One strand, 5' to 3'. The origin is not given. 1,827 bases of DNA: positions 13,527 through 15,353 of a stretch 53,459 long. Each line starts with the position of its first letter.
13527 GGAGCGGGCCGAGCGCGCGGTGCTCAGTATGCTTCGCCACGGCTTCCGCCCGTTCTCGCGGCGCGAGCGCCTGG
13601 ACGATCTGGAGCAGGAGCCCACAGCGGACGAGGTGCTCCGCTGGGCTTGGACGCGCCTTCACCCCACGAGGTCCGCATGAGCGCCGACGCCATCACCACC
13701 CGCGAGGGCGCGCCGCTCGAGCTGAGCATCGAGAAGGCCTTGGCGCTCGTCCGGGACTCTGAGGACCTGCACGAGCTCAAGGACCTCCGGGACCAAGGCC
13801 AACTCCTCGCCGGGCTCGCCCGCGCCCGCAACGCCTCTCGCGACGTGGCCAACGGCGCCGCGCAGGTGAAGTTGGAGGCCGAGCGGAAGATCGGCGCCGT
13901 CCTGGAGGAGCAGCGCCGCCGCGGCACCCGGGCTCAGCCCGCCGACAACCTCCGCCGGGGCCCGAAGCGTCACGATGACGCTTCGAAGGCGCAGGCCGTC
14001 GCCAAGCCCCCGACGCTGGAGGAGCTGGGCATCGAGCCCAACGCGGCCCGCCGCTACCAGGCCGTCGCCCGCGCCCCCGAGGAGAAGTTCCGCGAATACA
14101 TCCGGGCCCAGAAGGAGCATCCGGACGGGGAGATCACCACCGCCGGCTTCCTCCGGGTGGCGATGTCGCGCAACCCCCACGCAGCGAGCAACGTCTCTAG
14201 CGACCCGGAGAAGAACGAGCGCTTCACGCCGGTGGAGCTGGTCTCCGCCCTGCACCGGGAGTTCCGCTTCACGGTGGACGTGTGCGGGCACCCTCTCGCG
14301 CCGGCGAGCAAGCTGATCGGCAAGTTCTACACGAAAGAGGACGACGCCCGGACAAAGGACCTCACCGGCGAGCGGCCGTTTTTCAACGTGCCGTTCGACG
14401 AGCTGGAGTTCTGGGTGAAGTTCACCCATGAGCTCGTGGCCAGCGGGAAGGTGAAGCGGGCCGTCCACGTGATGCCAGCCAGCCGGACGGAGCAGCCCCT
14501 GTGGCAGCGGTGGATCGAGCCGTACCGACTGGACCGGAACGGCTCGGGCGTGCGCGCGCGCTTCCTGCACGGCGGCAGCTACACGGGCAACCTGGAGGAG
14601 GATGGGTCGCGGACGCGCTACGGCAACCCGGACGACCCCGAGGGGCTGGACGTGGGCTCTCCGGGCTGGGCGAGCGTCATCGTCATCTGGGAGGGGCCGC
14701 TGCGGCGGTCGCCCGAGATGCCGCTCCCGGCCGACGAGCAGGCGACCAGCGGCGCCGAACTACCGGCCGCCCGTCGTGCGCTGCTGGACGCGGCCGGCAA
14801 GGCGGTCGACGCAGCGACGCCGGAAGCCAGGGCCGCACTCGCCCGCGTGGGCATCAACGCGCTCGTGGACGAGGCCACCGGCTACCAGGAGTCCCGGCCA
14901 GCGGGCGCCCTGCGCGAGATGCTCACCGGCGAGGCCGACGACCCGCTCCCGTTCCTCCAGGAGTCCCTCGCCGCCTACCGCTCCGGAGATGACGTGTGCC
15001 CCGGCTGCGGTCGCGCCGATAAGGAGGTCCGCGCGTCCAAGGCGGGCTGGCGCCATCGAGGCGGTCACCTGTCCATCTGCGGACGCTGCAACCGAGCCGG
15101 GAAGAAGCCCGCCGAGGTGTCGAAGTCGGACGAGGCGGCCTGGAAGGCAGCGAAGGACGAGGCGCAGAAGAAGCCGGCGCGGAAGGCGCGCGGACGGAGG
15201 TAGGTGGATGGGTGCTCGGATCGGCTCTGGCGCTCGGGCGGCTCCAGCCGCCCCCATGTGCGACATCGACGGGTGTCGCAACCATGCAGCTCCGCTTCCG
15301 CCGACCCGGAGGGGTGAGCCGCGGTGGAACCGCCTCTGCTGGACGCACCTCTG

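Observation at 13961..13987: Dispersed 27-bp palindrome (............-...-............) present both intergenically and in-frame inside ORFs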

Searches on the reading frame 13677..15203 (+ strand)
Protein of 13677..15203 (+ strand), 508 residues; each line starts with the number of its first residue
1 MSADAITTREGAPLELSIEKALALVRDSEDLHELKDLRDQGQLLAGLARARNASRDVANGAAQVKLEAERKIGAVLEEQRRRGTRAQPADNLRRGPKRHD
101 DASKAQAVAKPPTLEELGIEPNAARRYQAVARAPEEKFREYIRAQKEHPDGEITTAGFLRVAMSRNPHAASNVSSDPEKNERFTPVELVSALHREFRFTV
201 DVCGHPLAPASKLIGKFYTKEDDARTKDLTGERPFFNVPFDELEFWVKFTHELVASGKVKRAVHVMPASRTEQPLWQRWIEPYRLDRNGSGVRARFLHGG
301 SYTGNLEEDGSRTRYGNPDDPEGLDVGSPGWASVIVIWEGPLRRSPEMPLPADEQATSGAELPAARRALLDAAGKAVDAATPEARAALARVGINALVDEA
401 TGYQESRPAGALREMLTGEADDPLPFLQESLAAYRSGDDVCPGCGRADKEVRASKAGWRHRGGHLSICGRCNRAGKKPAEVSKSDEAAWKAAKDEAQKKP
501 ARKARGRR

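Call 12: search_protein_families(library=pfam, proteins=[window:13677-15203:+], max_evalue=0.01)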
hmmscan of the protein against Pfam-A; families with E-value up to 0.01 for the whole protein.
window:13677-15203:+ (508 aa): 1 family
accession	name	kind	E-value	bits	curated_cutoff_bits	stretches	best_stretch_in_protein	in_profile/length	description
PF05869.16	Dam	-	5e-05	23.5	28.1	1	178-254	8-83/169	DNA N-6-adenine-methyltransferase (Dam)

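Call 13: search_protein_families(library=phrogs, proteins=[window:13677-15203:+], max_evalue=0.01)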
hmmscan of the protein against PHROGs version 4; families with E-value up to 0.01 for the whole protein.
window:13677-15203:+ (508 aa): 3 families
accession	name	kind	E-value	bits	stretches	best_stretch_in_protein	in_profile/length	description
phrog_111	-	other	4.5e-11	44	1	172-375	57-240/345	DNA methyltransferase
phrog_2384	-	unknown function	1.2e-08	35.6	1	386-416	173-203/338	-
phrog_22740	-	unknown function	0.00038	21.9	1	178-250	10-82/99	-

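Call 17: find_homologous_proteins(query=window:13677-15203:+)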
Query window:13677-15203:+ (508 aa): 15 proteins with E <= 0.001 among 8000 candidates.
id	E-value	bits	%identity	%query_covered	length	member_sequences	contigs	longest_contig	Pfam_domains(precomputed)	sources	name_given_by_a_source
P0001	0.0e+0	1016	100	89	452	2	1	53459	-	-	-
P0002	3.3e-113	397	50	84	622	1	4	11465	-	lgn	-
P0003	5.3e-106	374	56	69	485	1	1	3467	-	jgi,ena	-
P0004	1.6e-96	342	52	68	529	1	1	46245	-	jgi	jgi:hypothetical protein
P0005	6.9e-89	317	49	68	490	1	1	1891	PF05869.17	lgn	-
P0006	9.1e-84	300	50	66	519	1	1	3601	PF05869.17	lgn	-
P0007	1.3e-83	300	50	69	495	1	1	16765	-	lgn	-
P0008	5.5e-82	294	45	78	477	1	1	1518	-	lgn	-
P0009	7.6e-82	294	48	65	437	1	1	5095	-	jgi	jgi:hypothetical protein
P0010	8.1e-79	284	49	67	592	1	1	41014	-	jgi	jgi:hypothetical protein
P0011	4.8e-76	275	43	69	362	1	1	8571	-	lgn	-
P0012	1.0e-74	270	38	94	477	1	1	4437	-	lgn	-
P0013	1.5e-72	263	43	66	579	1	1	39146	PF05869.17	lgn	-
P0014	3.7e-72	262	47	68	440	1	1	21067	-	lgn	-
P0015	5.1e-61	225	42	64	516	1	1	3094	PF05869.17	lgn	-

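Call 23: find_encoding_contigs(protein=P0004, flank=10000, max_places=2)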
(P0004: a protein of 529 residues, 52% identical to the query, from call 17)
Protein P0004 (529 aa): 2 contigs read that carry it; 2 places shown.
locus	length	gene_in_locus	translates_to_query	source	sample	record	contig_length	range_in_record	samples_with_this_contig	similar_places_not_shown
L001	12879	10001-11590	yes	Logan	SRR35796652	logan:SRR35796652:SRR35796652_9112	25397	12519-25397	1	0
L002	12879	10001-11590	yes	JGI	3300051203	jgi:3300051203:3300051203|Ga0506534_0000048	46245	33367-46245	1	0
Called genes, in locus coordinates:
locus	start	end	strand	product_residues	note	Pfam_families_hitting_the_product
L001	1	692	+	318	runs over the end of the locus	PF10065:DUF2303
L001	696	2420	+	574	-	PF00145:DNA_methylase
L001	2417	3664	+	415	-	PF02086:MethyltransfD12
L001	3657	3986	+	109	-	-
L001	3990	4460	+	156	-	-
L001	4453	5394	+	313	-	PF07505:DUF5131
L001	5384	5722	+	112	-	-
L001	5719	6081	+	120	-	-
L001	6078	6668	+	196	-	-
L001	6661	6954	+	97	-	-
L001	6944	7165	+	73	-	PF07799:DUF1643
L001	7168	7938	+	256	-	PF13490:zf-HC2 (faint)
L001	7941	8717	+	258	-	-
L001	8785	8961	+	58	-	-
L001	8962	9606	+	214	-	-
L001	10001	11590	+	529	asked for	-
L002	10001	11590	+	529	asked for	-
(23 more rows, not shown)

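Call 31: find_related_loci(query=A1, collection=viral_contigs, flank=10000)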
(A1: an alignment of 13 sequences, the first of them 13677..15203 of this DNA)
Query A1 (508 aa) in viral_contigs; peptide patterns used: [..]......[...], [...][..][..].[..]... (x = any residue, [..] = any of these).
43 stretches matched a pattern; 1 encode a relative of the query (tblastn E <= 1e-3); 1 distinct loci.
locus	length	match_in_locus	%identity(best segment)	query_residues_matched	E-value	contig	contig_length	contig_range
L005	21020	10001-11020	49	11-349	2e-85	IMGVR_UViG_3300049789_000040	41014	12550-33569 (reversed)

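Call 32: find_related_loci(query=A1, collection=metagenome_contigs, flank=10000)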
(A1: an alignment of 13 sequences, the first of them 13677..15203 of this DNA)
Query A1 (508 aa) in metagenome_contigs; peptide patterns used: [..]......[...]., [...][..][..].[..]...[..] (x = any residue, [..] = any of these).
102 stretches matched a pattern; 3 encode a relative of the query (tblastn E <= 1e-3); 3 distinct loci.
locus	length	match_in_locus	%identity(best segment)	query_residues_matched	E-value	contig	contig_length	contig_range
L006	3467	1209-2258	56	1-348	4e-114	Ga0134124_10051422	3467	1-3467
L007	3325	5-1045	53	1-349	6e-108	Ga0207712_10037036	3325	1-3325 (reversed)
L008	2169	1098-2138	53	1-349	4e-110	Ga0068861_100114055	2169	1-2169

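Call 33: find_encoding_contigs(protein=P0013, flank=10000, max_places=1)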
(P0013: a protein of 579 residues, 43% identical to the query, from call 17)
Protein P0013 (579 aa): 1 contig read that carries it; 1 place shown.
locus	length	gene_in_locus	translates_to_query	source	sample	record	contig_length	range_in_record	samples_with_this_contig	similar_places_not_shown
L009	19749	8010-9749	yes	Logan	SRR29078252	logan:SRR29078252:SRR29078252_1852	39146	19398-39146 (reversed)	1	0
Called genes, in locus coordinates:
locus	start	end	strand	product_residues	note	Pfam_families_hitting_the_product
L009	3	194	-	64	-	?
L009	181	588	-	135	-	-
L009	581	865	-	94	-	-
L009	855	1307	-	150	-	-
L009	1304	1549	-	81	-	-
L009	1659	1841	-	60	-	-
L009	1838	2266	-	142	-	PF19698:DUF6197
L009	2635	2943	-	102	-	-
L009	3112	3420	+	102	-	-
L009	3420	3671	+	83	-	-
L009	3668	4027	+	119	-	-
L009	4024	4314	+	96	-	-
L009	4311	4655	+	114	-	-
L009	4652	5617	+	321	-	PF12705:PDDEXK_1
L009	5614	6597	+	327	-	PF13479:AAA_24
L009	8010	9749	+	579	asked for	PF05869:Dam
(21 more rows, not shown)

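Call 34: find_encoding_contigs(protein=P0014, flank=10000, max_places=1)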
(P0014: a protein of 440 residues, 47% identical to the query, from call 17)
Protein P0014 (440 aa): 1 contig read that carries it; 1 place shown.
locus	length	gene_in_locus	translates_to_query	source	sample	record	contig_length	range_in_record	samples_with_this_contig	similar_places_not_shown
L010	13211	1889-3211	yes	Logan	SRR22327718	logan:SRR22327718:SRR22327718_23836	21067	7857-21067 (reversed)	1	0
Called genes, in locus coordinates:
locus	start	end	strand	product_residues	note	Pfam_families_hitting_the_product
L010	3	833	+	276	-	?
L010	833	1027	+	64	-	PF12651:RHH_3 (weak)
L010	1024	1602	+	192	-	-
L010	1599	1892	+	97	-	-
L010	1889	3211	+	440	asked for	-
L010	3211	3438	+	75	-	-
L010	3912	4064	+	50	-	-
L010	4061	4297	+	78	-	-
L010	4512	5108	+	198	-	PF03592:Terminase_2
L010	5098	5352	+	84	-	-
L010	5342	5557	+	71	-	-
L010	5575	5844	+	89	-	-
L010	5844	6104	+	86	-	-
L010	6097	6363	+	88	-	-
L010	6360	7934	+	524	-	-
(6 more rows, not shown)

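Call 35: find_encoding_contigs(protein=P0007, flank=10000, max_places=1)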
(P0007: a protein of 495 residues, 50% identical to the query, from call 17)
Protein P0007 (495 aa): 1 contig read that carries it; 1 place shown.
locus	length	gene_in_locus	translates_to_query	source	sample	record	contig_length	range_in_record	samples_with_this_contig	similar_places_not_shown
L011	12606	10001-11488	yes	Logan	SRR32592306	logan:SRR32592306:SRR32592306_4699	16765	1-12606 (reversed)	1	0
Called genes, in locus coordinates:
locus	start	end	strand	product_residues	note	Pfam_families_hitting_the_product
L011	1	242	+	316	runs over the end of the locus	PF10065:DUF2303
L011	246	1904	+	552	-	PF00145:DNA_methylase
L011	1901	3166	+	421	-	PF01555:N6_N4_Mtase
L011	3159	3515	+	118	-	-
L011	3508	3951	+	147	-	-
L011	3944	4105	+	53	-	-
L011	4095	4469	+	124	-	-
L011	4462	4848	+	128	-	-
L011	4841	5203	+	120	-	-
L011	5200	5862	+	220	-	-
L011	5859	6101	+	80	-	-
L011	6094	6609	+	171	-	-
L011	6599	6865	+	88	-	-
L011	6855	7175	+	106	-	PF12961:DUF3850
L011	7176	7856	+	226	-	-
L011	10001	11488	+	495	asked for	-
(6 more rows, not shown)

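Call 36: find_encoding_contigs(protein=P0002, flank=10000, max_places=1)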
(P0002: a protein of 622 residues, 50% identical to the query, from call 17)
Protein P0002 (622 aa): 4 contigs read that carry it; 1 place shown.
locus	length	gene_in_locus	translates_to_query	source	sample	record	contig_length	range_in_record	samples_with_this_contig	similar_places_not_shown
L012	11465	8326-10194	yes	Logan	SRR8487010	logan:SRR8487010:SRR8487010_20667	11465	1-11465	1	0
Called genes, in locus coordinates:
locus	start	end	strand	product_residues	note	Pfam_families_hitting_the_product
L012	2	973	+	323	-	?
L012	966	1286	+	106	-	-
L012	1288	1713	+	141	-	-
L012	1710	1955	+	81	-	-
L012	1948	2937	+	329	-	PF07505:DUF5131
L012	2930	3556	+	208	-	-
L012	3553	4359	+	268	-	-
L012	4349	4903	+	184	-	-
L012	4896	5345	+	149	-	-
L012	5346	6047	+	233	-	-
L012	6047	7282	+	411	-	-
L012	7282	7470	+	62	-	PF12651:RHH_3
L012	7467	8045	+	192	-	-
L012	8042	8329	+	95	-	-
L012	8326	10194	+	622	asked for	-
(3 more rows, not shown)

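Call 65: search_solved_structures(query=A1, max_evalue=1)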
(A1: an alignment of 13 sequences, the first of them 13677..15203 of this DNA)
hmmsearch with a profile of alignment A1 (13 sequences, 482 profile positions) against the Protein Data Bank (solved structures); distinct sequences matched with E-value up to 1: 1.
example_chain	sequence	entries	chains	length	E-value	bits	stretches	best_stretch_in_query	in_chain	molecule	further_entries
8v1j_A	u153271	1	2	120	0.8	11.9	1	399-475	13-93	AvrSr27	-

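Call 71: predict_structure(alignment_id=A1)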
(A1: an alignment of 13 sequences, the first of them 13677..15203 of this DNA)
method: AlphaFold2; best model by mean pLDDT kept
length: 508 residues; sequences in the alignment: 13
mean_pLDDT: 65.3   pTM: 0.43
mean pLDDT of the five models: 65.3, 64.3, 63.6, 63.4, 63.1
residues with pLDDT >= 90: 62; 70-90: 179; 50-70: 99; < 50: 168
segments of 3 or more residues with pLDDT < 50: 1-15, 86-108, 165-172, 300-308, 321-330, 355-424, 448-467, 499-508
pLDDT, mean of each block of 10 residues (from residue 1): 27 53 85 86 77 77 92 87 55 40 45 79 88 87 84 87 51 56 77 93 85 88 82 85 85 89 82 82 88 76 47 57 43 79 81 46 41 45 42 38 36 39 49 61 54 37 45 53 64 59 39
secondary structure, 60 per line:
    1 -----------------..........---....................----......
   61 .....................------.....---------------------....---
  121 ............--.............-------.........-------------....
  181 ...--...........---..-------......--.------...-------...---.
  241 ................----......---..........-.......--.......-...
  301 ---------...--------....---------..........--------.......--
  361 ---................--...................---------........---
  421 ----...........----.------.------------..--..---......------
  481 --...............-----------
elements in order: H18-27 H31-50 H55-81 H88-92 H114-117 H121-132 H135-147 H155-163 H177-183 H186-196 H209-214 E234-236 H240-256 E261-266 H270-279 E290-296 H321-324 E334-343 H352-358 H364-379 H382-400 H410-417 H425-435 H469-474 H483-497

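Call 74: fold_search(model_id=the predicted structure, library=pdb)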
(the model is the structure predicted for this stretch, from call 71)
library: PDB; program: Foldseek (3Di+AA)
matches with E <= 10: 136; with E <= 0.001: 0
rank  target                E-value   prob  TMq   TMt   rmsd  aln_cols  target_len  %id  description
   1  8e0m_B                1.3e+00  0.51  0.16  0.40   7.6       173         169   18  Homotrimeric variant of tcTRP9, BGL15 (released 2023-04-12)
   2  8e0m_H                1.9e+00  0.33  0.15  0.38   7.9       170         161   18  Homotrimeric variant of tcTRP9, BGL15 (released 2023-04-12)
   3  1g3j_C                1.9e+00  0.06  0.12  0.13  17.9       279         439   13  CRYSTAL STRUCTURE OF THE XTCF3-CBD/BETA-CATENIN ARMADILLO REPEAT COMPLEX (released 2000-12-11)
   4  2zg8                  2.0e+00  0.08  0.09  0.22  21.1       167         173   16  Crystal Structure of Pd(allyl)/apo-H49AFr (released 2008-08-26)
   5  8e0n_F                2.2e+00  0.30  0.15  0.35   7.4       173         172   16  Homotrimeric variant of tcTRP9, BGL18 (released 2023-04-12)
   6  4yk6_A                2.3e+00  0.08  0.13  0.18  14.1       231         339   13  Crystal structure of APC-ARM in complexed with Amer1-A4 (released 2016-03-09)
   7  9n2d_F                2.3e+00  0.06  0.12  0.20  16.2       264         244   11  Cryo-EM structure of an extended F. johnsoniae BAM complex, composite map (released 2025-07-09)
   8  7r5k_D0               2.3e+00  0.04  0.12  0.07  16.8       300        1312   11  Human nuclear pore complex (constricted) (released 2022-06-22)
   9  8e0o_A                2.4e+00  0.77  0.12  0.40   3.5        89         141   24  Heterotrimeric variant of tcTRP9, hetBGL03-15-18 (released 2023-04-12)
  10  9e8j_f                2.4e+00  0.02  0.08  0.06  17.3       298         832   13  Nub1/Fat10-processing human 26S proteasome bound to Txnl1 with Rpt1 at top of spiral staircase (released 2024-12-04)
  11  1ihg                  2.5e+00  0.08  0.11  0.14  12.9       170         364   15  Bovine Cyclophilin 40, monoclinic form (released 2001-05-16)
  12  6zlq_A                2.5e+00  0.05  0.09  0.22  23.5       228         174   16  Folding of an iron binding peptide in response to sedimentation is resolved using ferritin as a nano-reactor (released 2021-07-14)
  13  9kme_B                2.7e+00  0.15  0.13  0.24  10.3       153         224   15  Crystal structure of soluble bacteriorhodopsin NeuroBR_A (released 2025-06-04)
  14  1qz7_A                2.7e+00  0.04  0.12  0.12  17.9       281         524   12  Beta-catenin binding domain of Axin in complex with beta-catenin (released 2003-11-18)
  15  8wqy_G                2.8e+00  0.08  0.11  0.24  14.6       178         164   12  Fe-O nanocluster of form-XI in the 4-fold channel of Ureaplasma diversum ferritin (released 2024-06-12)
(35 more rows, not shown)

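Call 76: find_encoding_contigs(protein=P0005, flank=3000, max_places=1)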
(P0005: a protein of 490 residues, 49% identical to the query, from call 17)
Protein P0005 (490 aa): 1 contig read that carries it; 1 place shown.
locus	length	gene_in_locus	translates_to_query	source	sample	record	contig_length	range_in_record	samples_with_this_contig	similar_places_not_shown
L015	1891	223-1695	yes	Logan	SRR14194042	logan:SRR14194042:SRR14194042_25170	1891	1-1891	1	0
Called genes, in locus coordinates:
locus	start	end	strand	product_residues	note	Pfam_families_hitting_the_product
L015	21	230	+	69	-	-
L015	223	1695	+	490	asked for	PF05869:Dam (weak)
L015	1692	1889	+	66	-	?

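Call 77: find_encoding_contigs(protein=P0006, flank=3000, max_places=1)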
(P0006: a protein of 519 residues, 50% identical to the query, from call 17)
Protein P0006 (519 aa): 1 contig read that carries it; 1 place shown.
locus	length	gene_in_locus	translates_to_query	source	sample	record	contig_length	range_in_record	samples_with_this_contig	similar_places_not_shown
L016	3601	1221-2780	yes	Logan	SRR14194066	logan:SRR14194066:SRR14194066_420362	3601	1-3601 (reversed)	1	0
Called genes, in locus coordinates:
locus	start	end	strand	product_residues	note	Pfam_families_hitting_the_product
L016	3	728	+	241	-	?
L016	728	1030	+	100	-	-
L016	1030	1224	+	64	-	PF12651:RHH_3 (weak), PF01402:RHH_1 (weak)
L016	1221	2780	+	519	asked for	PF05869:Dam (weak)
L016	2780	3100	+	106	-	-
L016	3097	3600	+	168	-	?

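Call 78: find_encoding_contigs(protein=P0008, flank=3000, max_places=1)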
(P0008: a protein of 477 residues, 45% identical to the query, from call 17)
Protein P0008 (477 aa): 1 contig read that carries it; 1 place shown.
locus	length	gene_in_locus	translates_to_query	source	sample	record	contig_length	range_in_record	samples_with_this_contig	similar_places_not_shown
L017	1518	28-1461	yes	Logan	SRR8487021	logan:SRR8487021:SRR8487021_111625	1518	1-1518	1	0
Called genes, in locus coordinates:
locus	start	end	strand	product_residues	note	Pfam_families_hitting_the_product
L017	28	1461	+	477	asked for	-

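Call 79: find_encoding_contigs(protein=P0009, flank=5000, max_places=1)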
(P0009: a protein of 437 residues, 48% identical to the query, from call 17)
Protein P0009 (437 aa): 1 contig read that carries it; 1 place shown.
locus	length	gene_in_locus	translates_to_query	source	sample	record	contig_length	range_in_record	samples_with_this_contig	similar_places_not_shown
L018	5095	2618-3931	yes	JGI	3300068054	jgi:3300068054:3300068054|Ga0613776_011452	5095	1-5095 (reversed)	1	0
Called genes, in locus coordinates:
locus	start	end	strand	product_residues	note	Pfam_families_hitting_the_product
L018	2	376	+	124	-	?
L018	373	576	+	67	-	-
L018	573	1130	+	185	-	-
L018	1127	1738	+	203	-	-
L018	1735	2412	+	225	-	-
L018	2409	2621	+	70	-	-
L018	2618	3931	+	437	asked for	-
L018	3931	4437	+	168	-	-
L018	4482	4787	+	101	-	-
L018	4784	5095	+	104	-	?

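Call 80: find_encoding_contigs(protein=P0012, flank=5000, max_places=1)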
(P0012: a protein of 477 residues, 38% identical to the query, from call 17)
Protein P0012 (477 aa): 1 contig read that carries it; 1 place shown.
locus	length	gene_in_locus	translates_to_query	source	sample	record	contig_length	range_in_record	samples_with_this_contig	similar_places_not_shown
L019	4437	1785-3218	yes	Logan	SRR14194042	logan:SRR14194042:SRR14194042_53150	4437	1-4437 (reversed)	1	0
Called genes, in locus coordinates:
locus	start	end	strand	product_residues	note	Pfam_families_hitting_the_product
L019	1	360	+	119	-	?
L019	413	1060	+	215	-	-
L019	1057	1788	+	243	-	-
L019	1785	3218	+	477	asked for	-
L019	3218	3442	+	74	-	-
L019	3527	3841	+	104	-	-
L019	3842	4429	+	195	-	-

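Call 82: find_related_loci(query=A1, collection=genome_contigs, flank=10000)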
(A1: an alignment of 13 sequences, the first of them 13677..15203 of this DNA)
Query A1 (508 aa) in genome_contigs; peptide patterns used: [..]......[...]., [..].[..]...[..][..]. (x = any residue, [..] = any of these).
194 stretches matched a pattern, but none encodes a relative of the query by tblastn (E <= 1e-3).

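Call 94: search_protein_families(library=ncbifam, proteins=[window:13677-15203:+], max_evalue=0.1)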
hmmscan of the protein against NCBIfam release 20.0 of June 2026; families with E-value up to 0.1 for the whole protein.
window:13677-15203:+ (508 aa): 3 families
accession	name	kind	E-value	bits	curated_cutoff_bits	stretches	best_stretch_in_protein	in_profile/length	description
TIGR01712.1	phage_N6A_met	equivalog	0.0017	17.9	97.05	1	182-269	14-98/165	phage N-6-adenine-methyltransferase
NF047335.1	T3SS_XAC0095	domain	0.078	13.1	34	0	31-56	8-33/62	XAC0095 family protein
TIGR00270.2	TIGR00270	equivalog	0.096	12.5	110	0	449-502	7-59/159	multiprotein bridging factor aMBF1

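Call 100: search_protein_representatives(alignment_id=A1)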
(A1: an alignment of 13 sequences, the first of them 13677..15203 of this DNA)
Query: 13 sequences, 482 profile positions. Proteins with E-value up to 0.001 (for the whole library): 12006; up to 1e-10: 3919; up to 1e-30: 64. The best 150 are listed.
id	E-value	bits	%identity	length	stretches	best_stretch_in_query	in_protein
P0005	9.8e-206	700.9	-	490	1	3-482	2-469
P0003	1.0e-199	681.1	-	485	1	4-482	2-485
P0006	6.0e-196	668.6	-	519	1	3-472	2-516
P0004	8.0e-194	661.6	-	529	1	1-480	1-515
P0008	1.5e-187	641.0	-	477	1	1-480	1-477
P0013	3.9e-183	626.4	-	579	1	4-481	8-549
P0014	3.0e-182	623.4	-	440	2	3-343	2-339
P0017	1.8e-167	574.7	-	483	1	1-480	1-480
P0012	3.8e-163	560.5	-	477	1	3-481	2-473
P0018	3.4e-162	557.3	-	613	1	3-480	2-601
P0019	1.2e-158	545.7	-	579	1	1-471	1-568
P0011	2.5e-157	541.3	-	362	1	2-346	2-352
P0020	2.9e-152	524.6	-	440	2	7-353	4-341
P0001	1.6e-145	502.3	-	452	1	61-479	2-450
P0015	3.7e-104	365.9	-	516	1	4-363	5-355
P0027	1.6e-46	175.9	-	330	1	6-282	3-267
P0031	6.0e-44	167.3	-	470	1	5-166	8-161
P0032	2.4e-43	165.4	-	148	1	4-148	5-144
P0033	1.3e-42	162.9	-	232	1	9-168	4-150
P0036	2.9e-41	158.5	-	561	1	16-169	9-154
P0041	7.9e-40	153.8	-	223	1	16-176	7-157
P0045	2.2e-37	145.7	-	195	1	7-152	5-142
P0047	5.5e-36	141.1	-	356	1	17-163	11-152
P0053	5.3e-35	137.9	-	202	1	28-165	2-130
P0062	2.3e-32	129.2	-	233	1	18-169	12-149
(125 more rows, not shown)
